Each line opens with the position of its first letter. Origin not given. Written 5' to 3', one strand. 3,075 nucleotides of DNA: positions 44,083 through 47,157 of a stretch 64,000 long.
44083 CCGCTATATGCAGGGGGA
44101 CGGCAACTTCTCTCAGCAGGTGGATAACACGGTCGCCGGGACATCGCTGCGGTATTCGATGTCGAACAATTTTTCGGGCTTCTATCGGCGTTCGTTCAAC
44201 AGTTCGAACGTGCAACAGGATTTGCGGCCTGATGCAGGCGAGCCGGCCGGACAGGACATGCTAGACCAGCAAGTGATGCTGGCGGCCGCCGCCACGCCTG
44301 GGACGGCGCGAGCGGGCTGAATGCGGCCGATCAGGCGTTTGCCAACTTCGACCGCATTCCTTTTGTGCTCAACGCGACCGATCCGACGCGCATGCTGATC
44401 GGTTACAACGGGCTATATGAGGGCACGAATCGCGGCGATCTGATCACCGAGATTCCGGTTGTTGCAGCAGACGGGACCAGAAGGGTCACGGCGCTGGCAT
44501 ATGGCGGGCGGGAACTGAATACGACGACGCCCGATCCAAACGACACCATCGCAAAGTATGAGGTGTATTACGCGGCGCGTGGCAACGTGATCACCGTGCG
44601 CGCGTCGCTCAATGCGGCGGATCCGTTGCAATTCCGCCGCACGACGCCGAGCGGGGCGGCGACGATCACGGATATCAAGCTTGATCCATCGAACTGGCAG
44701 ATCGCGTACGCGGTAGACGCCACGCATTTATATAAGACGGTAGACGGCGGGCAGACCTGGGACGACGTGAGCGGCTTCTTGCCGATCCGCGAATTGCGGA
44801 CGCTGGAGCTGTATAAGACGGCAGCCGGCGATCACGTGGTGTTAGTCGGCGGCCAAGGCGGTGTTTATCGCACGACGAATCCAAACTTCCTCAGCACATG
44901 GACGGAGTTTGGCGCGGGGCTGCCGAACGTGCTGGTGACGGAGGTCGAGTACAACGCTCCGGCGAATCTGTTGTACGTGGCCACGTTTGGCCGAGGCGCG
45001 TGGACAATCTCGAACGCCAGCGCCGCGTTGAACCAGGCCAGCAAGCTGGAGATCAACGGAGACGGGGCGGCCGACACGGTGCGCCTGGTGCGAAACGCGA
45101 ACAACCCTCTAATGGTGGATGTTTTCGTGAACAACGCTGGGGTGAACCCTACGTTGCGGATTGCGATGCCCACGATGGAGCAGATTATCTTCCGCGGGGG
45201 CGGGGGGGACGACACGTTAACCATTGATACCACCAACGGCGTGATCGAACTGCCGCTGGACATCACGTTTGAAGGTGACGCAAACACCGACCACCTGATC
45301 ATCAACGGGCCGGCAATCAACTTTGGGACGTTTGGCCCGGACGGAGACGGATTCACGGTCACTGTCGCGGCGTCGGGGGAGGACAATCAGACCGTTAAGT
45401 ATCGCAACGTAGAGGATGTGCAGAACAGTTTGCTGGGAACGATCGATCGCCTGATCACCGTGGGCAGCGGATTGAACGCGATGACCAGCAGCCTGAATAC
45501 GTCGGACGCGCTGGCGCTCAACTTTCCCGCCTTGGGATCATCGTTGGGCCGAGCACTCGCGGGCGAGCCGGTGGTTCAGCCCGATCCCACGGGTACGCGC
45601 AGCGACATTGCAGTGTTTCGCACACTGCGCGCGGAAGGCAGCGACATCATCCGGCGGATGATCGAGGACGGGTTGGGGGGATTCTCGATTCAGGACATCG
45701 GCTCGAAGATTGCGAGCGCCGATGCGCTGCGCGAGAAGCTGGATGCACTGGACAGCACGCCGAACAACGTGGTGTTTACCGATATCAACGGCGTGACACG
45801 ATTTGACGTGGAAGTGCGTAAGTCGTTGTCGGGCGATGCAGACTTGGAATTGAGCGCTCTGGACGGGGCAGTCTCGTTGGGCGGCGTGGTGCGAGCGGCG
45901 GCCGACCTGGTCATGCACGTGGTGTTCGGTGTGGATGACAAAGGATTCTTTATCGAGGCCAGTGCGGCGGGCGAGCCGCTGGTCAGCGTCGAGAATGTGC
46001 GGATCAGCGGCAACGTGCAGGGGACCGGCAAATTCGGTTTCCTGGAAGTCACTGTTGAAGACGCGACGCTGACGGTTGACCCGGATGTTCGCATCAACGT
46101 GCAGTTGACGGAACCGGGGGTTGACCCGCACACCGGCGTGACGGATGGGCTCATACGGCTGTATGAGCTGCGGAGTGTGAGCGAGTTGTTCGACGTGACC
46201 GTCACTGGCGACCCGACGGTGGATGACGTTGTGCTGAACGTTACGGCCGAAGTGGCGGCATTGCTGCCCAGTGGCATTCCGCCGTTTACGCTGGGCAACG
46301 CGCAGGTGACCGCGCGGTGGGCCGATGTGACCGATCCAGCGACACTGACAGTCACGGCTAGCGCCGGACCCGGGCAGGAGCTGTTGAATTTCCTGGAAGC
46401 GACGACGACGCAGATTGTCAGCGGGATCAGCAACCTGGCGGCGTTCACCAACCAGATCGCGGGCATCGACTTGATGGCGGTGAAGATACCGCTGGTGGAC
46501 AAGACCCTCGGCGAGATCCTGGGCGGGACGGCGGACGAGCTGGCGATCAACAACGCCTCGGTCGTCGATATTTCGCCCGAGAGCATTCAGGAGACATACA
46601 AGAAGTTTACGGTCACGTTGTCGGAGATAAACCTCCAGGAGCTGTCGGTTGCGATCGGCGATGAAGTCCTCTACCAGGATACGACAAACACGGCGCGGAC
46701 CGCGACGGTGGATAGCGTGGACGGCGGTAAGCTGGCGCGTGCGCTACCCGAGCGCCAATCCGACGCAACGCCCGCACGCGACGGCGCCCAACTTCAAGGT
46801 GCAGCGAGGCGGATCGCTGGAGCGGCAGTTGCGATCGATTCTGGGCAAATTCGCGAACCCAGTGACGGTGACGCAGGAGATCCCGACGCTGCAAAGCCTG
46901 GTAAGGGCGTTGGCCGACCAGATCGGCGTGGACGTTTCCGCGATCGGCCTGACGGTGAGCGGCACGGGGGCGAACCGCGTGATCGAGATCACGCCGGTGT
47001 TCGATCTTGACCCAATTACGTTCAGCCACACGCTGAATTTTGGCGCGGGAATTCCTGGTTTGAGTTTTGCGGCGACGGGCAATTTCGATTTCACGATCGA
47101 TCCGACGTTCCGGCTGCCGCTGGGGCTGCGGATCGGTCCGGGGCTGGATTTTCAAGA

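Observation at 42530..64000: A single gene of more than 21 kb for a giant LEPR-XLL-type, RTX- and beta-helix-rich surface protein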

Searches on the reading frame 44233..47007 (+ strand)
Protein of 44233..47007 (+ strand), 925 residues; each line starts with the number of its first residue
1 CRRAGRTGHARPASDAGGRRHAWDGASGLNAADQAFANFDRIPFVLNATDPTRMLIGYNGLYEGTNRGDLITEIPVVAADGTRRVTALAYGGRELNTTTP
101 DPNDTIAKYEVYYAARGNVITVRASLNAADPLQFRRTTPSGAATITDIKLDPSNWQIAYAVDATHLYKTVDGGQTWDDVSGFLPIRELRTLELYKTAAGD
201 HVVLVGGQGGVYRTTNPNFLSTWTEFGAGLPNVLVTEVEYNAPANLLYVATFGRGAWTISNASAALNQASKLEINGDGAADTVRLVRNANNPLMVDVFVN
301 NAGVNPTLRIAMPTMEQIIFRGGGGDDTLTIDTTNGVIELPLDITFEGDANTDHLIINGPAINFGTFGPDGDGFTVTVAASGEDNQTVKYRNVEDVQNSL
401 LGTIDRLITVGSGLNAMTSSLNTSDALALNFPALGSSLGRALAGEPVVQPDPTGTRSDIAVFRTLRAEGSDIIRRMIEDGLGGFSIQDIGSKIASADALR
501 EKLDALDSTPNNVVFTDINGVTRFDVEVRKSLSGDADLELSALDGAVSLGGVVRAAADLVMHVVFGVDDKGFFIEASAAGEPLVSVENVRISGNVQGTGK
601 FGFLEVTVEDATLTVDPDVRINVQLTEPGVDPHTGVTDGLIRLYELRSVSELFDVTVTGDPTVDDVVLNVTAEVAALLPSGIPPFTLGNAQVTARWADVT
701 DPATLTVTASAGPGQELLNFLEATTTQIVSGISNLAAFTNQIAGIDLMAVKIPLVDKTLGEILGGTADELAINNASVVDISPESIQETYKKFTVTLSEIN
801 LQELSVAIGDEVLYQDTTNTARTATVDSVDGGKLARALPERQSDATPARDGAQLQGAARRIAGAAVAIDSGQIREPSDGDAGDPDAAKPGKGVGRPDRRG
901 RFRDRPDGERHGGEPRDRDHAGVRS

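Call 5: search_protein_families(library=pfam, proteins=[window:44233-47007:+], max_evalue=0.01)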
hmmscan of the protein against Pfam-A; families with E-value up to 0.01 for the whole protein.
window:44233-47007:+ (925 aa): 0 families

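Call 18: search_protein_families(library=ncbifam, proteins=[window:44311-46776:+], max_evalue=0.01)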
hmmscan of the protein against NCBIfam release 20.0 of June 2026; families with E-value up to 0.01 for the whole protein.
window:44311-46776:+ (822 aa): 0 families

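Call 50: search_protein_representatives(protein=window:44311-46737:+)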
Query: 809 residues. Proteins with E-value up to 0.001 (for the whole library): 7377; up to 1e-10: 1955; up to 1e-30: 245. The best 150 are listed.
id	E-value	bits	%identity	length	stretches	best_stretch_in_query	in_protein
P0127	2.8e-183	627.8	97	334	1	209-513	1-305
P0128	1.1e-155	536.5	43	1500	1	1-806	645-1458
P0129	3.7e-136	472.0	40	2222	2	16-729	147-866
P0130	3.7e-127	442.2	37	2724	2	1-806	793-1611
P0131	3.5e-126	439.0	39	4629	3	1-806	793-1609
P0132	4.4e-122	425.5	35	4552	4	1-796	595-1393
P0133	1.2e-121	424.0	39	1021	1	18-805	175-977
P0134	1.1e-118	414.3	40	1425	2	2-676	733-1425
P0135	7.0e-117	408.3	38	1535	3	4-710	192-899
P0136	1.8e-115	403.6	41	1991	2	4-737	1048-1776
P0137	1.2e-113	397.6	38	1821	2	8-803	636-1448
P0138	6.9e-110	385.1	38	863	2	59-734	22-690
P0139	7.5e-107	375.1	36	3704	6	38-737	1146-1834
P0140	4.9e-106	372.4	34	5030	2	23-804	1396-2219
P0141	1.6e-103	364.1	37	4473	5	1-808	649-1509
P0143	2.3e-101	357.0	40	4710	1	17-792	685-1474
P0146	2.8e-98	346.8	34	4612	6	26-804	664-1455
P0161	1.2e-87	311.5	37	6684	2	1-737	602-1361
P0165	1.6e-84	301.3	34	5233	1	9-808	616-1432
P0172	7.3e-81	289.2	34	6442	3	6-729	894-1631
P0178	2.2e-78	280.9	35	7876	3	17-736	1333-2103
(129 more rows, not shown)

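Call 56: list_cluster_members(proteins=[P0128, P0131, P0140, P0161, P0178, P0165, P0143, P0146, P0132, P0172])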
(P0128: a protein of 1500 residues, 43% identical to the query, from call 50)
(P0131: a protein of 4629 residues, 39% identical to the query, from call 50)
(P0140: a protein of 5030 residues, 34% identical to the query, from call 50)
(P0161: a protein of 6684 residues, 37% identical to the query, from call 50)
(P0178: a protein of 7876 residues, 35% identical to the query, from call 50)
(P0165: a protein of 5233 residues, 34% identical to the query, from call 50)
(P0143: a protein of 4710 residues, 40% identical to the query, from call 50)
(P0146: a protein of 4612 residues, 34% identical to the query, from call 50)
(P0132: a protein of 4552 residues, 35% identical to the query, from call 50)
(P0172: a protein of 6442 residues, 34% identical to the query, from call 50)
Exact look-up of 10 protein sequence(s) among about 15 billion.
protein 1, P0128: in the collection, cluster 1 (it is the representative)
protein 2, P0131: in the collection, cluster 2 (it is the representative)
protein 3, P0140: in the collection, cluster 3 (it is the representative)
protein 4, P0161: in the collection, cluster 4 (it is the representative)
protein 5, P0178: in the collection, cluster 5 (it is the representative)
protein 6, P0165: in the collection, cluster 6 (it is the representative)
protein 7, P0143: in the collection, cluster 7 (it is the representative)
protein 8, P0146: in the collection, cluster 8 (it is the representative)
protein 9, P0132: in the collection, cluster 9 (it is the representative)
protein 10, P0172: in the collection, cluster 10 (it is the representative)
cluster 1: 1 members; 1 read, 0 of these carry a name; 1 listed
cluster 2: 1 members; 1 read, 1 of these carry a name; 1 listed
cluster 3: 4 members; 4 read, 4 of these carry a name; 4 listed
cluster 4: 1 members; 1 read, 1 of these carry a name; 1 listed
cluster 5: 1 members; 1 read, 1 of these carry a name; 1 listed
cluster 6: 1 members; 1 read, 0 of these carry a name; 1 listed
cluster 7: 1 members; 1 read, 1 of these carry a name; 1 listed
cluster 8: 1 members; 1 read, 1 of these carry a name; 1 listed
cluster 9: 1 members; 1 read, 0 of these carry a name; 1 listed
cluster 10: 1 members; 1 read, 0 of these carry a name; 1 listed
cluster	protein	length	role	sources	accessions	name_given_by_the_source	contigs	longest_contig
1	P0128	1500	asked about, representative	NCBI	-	-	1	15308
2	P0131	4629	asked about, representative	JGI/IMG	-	hypothetical protein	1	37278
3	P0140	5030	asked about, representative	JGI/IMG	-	Ca2+-binding RTX toxin-like protein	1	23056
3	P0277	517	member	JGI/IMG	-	hypothetical protein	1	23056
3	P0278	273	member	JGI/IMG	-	nitrous oxidase accessory protein NosD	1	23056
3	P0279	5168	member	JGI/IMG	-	Ca2+-binding RTX toxin-like protein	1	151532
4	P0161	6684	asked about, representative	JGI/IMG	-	Ca2+-binding RTX toxin-like protein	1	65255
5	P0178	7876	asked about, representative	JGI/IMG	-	hypothetical protein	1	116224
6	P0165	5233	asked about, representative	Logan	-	-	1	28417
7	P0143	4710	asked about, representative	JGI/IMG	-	Ca2+-binding RTX toxin-like protein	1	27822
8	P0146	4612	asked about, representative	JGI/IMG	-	autotransporter-associated beta strand protein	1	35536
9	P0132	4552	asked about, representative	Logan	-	-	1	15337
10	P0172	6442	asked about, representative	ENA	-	-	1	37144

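Call 66: predict_structure(alignment_id=A1)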
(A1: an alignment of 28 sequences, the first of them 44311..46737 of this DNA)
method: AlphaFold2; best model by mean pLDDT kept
length: 809 residues; sequences in the alignment: 28
mean_pLDDT: 77.1   pTM: 0.47
mean pLDDT of the five models: 77.1, 75.8, 75.1, 74.0, 73.0
residues with pLDDT >= 90: 195; 70-90: 400; 50-70: 129; < 50: 85
segments of 3 or more residues with pLDDT < 50: 68-74, 77-80, 101-103, 342-345, 374-377, 425-443, 653-655, 687-703, 727-731, 738-743, 806-809
pLDDT, mean of each block of 10 residues (from residue 1): 74 72 85 87 81 71 71 46 79 82 60 91 88 94 92 86 92 91 91 86 81 91 90 89 86 92 87 81 87 91 88 86 89 62 54 60 85 59 84 75 80 86 46 33 71 89 85 94 92 90 91 71 80 93 85 80 77 65 81 90 75 82 76 88 77 52 79 83 61 43 50 50 48 52 55 82 82 73 80 84 55
secondary structure, 60 per line:
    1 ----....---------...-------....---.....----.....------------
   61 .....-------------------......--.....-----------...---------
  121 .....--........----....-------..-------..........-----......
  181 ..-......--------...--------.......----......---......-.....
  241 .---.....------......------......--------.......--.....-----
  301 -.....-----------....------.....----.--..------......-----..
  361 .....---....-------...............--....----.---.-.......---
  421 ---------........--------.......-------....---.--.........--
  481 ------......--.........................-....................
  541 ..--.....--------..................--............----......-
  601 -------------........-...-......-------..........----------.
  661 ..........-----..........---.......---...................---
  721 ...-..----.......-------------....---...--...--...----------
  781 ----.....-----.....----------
elements in order (helices of 4 or more, strands of 3 or more residues): H5-8 E18-20 E28-31 E35-39 E44-48 E61-65 E85-90 E93-97 E109-111 E121-125 E128-135 E140-143 E160-169 E175-182 E184-189 E198-200 E209-215 E220-225 E229-234 H236-241 E245-249 E256-261 E268-273 E282-285 E291-295 E302-306 E318-321 E328-332 E348-353 E359-365 E369-372 H380-394 H397-400 H411-417 H430-437 H446-452 H470-478 E487-492 E495-516 E521-542 E545-549 E558-575 E578-589 E594-599 E614-616 H617-621 E627-632 E640-649 E660-670 E679-685 H689-695 H699-717 H733-737 E751-754 E758-760 E763-765 E768-770 E785-789 E795-799

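Call 69: fold_search(model_id=the predicted structure, library=pdb)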
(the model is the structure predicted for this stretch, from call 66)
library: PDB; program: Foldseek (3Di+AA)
matches with E <= 10: 1005; with E <= 0.001: 345
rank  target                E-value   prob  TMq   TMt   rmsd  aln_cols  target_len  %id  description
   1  9fqr_H9               2.1e-07  1.00  0.20  0.12  25.9       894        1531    8  96-nm repeat of axonemal doublet microtubules from bovine sperm (released 2025-03-26)
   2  5fkr                  7.7e-07  1.00  0.21  0.23   5.7       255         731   14  Unraveling the first step of xyloglucan degradation by the soil saprophyte Cellvibrio japonicus through the functional a (released 2015-11-25)
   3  5fkq_B                1.1e-06  1.00  0.21  0.23  25.6       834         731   14  Unraveling the first step of xyloglucan degradation by the soil saprophyte Cellvibrio japonicus through the functional (released 2015-11-04)
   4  5fkq_A                1.2e-06  1.00  0.21  0.23   5.6       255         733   15  Unraveling the first step of xyloglucan degradation by the soil saprophyte Cellvibrio japonicus through the functional (released 2015-11-04)
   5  5ij7_F                1.3e-06  1.00  0.19  0.39  15.4       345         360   11  Structure of Hs/AcPRC2 in complex with a pyridone inhibitor (released 2016-05-04)
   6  6rxt_UQ               1.6e-06  0.99  0.18  0.19  24.9       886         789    9  Cryo-EM structure of the 90S pre-ribosome (Kre33-Noc4) from Chaetomium thermophilum, state A (released 2019-08-14)
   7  5jwz_B                2.0e-06  1.00  0.20  0.22   6.0       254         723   17  Structure of a Putative Xyloglucanase from the Cellulolytic Bacteria Streptomyces sp. SirexAA-E (released 2016-06-01)
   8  5jwz_A                2.3e-06  1.00  0.19  0.21   6.2       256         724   17  Structure of a Putative Xyloglucanase from the Cellulolytic Bacteria Streptomyces sp. SirexAA-E (released 2016-06-01)
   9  5fkt_A                2.4e-06  1.00  0.21  0.23   5.6       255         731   15  Unraveling the first step of xyloglucan degradation by the soil saprophyte Cellvibrio japonicus through the functional (released 2015-11-04)
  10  5fkt_B                2.7e-06  1.00  0.20  0.22  24.5       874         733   12  Unraveling the first step of xyloglucan degradation by the soil saprophyte Cellvibrio japonicus through the functional (released 2015-11-04)
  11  6p2k_A                2.8e-06  1.00  0.20  0.20  24.2       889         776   11  Crystal structure of AFV00434, an ancestral GH74 enzyme (released 2019-07-31)
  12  5ij7_E                3.3e-06  1.00  0.18  0.38  16.1       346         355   12  Structure of Hs/AcPRC2 in complex with a pyridone inhibitor (released 2016-05-04)
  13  8j07_i9               3.5e-06  0.99  0.21  0.13  41.6       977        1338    9  96nm repeat of human respiratory doublet microtubule and associated axonemal complexes (released 2023-07-26)
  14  5ojr_D                3.7e-06  1.00  0.19  0.45  11.5       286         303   12  YCF48 bound to D1 peptide (released 2018-08-08)
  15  6v3x_A                3.7e-06  1.00  0.13  0.27  11.7       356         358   11  Crystal structure of EED in complex with PALI1-K1241me3 peptide (released 2021-05-26)
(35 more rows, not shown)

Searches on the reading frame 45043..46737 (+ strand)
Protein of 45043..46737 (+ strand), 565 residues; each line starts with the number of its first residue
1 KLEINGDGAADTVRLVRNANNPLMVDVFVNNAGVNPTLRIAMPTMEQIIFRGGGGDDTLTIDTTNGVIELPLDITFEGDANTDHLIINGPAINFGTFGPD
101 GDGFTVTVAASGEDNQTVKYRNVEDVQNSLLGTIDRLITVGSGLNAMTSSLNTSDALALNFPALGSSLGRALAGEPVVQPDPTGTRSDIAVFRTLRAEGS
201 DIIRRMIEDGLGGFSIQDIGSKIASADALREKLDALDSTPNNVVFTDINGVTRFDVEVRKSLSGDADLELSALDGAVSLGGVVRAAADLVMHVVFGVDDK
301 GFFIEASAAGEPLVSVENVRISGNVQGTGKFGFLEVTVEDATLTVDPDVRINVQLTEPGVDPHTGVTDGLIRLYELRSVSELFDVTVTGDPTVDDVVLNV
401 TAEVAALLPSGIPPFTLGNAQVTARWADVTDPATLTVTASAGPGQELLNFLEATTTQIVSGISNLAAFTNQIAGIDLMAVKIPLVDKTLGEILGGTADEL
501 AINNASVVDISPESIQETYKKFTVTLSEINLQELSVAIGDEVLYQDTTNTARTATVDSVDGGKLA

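Call 78: predict_structure(alignment_id=A2)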
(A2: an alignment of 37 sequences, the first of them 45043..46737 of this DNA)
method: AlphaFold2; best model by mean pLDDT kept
length: 565 residues; sequences in the alignment: 37
mean_pLDDT: 83.3   pTM: 0.66
mean pLDDT of the five models: 83.3, 81.4, 79.5, 79.3, 77.3
residues with pLDDT >= 90: 270; 70-90: 176; 50-70: 106; < 50: 13
segments of 3 or more residues with pLDDT < 50: 450-455, 495-497
pLDDT, mean of each block of 10 residues (from residue 1): 96 96 96 91 96 96 91 93 89 54 66 80 82 78 90 84 92 85 60 56 94 95 96 97 96 97 92 76 94 94 84 95 74 77 94 93 88 85 93 93 75 71 91 85 55 49 60 63 58 58 85 88 90 83 82 90 89
secondary structure, 60 per line:
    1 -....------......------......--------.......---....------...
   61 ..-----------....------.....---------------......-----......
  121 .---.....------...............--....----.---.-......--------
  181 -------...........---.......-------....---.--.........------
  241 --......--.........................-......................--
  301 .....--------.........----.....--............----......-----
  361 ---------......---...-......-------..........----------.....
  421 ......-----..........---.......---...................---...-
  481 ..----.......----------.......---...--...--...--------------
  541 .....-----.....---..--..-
elements in order: E2-5 E12-17 E24-29 E38-41 E48-51 E58-62 E74-77 E84-88 E104-109 E115-121 E125-129 H136-150 H153-156 H167-172 H188-198 H202-208 H226-234 E243-248 E251-272 E277-298 E301-305 E314-322 E327-331 E334-345 E350-355 E370-372 E383-388 E396-405 E416-426 E435-441 H445-451 H455-473 H489-493 E507-510 E514-516 E519-521 E524-526 E541-545 E551-555

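Call 80: fold_search(model_id=the predicted structure, library=pdb)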
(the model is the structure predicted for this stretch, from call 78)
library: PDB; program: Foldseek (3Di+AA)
matches with E <= 10: 421; with E <= 0.001: 0
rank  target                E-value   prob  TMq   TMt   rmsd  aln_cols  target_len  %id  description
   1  8jyw_A                3.4e-02  0.04  0.05  0.09  32.5       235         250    8  Cryo-EM structure of the gasdermin pore from Trichoplax adhaerens (released 2024-05-01)
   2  9cse                  3.8e-02  0.63  0.11  0.20  11.3       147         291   18  Crystal structure of Repeats-in-Toxin-like domain from Aeromonas hydrophila (released 2025-05-14)
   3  8k7u_D                5.3e-02  0.03  0.05  0.05  24.0       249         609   11  the alpha-galactosidase 5 with Cacl2 (released 2024-07-31)
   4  7t82_A                6.6e-02  0.06  0.08  0.12  26.1       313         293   10  Crystal Structure of LEUKOCIDIN E/CENTYRIN S26/FAB B438 (released 2023-01-11)
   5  4ok4_A                7.0e-02  0.07  0.07  0.06  21.1       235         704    8  Crystal Structure of Alg17c Mutant H202L (released 2014-01-29)
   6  4ojz_B                7.0e-02  0.06  0.08  0.07  20.8       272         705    8  Crystal Structure of Alg17c Mutant Y258A Complexed with Alginate Trisaccharide (released 2014-01-29)
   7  3e8t                  8.8e-02  0.05  0.07  0.12  22.8       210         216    7  Crystal Structure of Epiphyas postvittana Takeout 1 (released 2008-12-09)
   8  3e8w                  1.0e-01  0.06  0.07  0.12  18.2       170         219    8  Crystal Structure of Epiphyas postvittana Takeout 1 (released 2008-12-09)
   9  7w5y_C                1.0e-01  0.03  0.05  0.03  29.6       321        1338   13  Cryo-EM structure of SoxS-dependent transcription activation complex with fpr promoter DNA (released 2022-10-26)
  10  7t82_B                1.2e-01  0.05  0.08  0.12  25.8       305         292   10  Crystal Structure of LEUKOCIDIN E/CENTYRIN S26/FAB B438 (released 2023-01-11)
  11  9irq_A                1.2e-01  0.02  0.06  0.05  24.6       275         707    9  Alginate lyase (Microbulbifer sp. ALW1) (released 2025-01-22)
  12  6vfe_A                1.4e-01  0.04  0.08  0.13  21.8       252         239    9  Gasdermin D pore (released 2021-04-21)
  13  3roh                  1.4e-01  0.03  0.07  0.12  25.6       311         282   10  Crystal Structure of Leukotoxin (LukE) from Staphylococcus aureus subsp. aureus COL. (released 2011-05-04)
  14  7q20_A                1.5e-01  0.02  0.08  0.06  21.6       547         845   10  Ruminococcus gnavus ATC29149 endo-beta-1,4-galactosidase (RgGH98) in complex with blood group A trisaccharide (released 2022-02-02)
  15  7pmo_D                1.5e-01  0.02  0.08  0.06  20.7       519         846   10  Ruminococcus gnavus ATC29149 endo-beta-1,4-galactosidase (RgGH98) (released 2022-02-02)
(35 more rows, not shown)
